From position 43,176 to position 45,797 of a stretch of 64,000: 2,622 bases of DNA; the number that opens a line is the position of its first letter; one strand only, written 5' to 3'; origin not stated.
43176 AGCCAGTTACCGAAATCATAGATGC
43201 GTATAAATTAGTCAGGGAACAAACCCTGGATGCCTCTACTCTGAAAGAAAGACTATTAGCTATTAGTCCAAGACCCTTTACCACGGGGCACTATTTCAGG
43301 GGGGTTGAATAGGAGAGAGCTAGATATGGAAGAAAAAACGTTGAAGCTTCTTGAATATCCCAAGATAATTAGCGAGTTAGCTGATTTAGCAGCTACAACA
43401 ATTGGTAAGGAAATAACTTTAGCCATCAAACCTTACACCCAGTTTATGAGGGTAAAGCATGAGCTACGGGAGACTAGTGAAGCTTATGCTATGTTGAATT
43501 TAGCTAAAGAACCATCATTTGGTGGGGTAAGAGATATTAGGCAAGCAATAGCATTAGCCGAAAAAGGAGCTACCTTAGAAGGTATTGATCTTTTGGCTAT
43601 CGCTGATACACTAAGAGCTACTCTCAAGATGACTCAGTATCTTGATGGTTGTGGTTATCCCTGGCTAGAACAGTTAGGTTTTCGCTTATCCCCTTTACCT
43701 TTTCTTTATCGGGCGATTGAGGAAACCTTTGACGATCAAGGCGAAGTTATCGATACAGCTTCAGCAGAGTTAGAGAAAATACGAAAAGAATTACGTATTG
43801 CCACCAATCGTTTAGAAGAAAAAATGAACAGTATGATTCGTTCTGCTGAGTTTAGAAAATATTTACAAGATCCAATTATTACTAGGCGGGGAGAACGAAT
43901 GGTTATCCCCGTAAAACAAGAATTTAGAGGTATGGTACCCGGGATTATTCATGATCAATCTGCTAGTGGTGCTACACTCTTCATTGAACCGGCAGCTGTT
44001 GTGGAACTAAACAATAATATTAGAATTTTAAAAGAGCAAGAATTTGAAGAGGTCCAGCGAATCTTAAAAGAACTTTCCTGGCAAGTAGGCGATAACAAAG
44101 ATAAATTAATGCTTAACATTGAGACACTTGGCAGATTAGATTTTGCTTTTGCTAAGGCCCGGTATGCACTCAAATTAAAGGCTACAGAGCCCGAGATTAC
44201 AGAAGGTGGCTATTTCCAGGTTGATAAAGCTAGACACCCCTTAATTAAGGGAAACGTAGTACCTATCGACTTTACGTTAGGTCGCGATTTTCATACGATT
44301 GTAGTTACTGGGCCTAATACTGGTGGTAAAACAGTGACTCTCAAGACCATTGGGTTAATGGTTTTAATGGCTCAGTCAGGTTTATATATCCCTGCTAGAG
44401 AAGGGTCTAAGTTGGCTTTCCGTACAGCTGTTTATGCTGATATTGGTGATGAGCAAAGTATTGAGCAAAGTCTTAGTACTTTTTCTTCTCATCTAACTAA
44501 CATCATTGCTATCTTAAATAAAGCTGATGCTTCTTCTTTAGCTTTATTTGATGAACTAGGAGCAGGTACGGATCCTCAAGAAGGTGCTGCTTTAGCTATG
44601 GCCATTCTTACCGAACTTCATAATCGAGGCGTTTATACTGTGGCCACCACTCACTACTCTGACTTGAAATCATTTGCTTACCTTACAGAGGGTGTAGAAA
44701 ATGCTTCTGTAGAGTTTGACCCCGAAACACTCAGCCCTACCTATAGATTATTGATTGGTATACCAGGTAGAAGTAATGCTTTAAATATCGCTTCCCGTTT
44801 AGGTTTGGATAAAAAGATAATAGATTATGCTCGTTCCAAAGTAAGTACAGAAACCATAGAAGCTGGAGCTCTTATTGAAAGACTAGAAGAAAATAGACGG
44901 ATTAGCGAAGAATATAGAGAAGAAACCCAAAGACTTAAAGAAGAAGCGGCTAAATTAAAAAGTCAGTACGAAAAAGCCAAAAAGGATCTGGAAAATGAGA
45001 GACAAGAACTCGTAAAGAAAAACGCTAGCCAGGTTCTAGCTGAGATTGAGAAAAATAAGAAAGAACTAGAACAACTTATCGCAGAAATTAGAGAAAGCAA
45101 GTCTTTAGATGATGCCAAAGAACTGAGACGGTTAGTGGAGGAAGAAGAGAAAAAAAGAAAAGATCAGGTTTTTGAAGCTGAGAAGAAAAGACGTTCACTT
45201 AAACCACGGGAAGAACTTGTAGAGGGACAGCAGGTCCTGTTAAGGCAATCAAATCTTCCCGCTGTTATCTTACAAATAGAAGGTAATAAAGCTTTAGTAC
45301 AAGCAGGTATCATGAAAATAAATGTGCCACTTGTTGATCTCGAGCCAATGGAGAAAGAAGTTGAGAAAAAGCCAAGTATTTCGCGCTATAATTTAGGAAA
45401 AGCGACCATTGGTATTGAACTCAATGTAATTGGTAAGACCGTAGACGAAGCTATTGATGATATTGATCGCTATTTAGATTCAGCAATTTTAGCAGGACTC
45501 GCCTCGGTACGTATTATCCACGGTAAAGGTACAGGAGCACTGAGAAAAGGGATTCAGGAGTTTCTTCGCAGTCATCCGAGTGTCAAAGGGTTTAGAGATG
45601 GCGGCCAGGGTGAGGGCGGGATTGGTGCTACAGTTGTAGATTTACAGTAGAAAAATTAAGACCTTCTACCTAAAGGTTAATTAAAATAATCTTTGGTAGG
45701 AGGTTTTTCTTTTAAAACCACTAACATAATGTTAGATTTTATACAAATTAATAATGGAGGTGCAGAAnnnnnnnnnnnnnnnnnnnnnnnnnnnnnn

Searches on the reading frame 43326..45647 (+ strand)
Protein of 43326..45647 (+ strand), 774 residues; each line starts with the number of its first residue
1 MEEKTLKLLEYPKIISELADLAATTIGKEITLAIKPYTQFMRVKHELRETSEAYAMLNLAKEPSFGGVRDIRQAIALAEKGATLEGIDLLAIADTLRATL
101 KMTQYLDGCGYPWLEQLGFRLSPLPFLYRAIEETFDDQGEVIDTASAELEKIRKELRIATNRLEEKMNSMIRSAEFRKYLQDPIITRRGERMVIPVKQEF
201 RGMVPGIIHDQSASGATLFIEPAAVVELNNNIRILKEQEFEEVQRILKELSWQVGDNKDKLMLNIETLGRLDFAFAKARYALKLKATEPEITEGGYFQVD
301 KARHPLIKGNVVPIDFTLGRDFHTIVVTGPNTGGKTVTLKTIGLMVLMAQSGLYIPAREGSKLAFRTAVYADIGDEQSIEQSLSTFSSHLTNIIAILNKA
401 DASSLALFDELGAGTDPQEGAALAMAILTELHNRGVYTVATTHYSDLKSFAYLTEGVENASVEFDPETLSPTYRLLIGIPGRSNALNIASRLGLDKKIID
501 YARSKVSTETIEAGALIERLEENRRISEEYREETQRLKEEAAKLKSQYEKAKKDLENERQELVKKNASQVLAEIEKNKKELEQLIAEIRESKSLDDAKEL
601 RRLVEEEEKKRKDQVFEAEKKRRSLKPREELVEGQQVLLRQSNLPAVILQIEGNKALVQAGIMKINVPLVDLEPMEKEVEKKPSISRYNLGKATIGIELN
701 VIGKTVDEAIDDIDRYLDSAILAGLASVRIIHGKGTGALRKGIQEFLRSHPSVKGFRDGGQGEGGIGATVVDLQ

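Call 54: find_homologous_proteins(query=window:43326-45647:+, max_evalue=1e-50)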
Query window:43326-45647:+ (774 aa): 8000 proteins with E <= 1e-50 among 8000 candidates; the best 120 are listed.
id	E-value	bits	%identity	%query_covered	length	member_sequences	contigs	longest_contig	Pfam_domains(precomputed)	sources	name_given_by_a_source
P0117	0.0e+0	1663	100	100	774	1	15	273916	PF20297.5,PF00488.28,PF01713.28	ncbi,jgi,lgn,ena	-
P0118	0.0e+0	1662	100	100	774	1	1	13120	PF20297.5,PF00488.28,PF01713.28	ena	-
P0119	0.0e+0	1653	99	100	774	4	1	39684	PF20297.5,PF00488.28,PF01713.28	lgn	-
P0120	0.0e+0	1213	73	100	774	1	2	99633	PF20297.5,PF00488.28,PF01713.28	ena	-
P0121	0.0e+0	1213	73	100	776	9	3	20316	PF20297.5,PF00488.28,PF01713.28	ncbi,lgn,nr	ncbi:MAG TPA: endonuclease MutS2 [Firmicutes bacterium]|nr:endonuclease MutS2 [Bacillota bacterium]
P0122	0.0e+0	1211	72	100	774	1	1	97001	PF20297.5,PF00488.28,PF01713.28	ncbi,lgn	-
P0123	0.0e+0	1207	72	100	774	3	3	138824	PF20297.5,PF00488.28,PF01713.28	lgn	-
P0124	0.0e+0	1169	69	99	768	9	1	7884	PF20297.5,PF00488.28,PF01713.28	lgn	-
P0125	0.0e+0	1146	68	100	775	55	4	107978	PF20297.5,PF00488.28,PF01713.28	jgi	-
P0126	6.0e-268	909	57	100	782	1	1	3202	PF20297.5,PF00488.28,PF01713.28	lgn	-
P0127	2.4e-209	715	-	-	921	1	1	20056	PF20297.5,PF00488.28,PF01713.28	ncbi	-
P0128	1.7e-208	713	47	100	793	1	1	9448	PF20297.5,PF05192.24,PF00488.28,PF01713.28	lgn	-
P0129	6.1e-208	711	46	98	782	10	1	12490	PF20297.5,PF00488.28,PF01713.28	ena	-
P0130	1.2e-206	706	48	100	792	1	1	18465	PF20297.5,PF00488.28,PF01713.28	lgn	-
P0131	2.4e-206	705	48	100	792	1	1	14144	PF20297.5,PF00488.28,PF01713.28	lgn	-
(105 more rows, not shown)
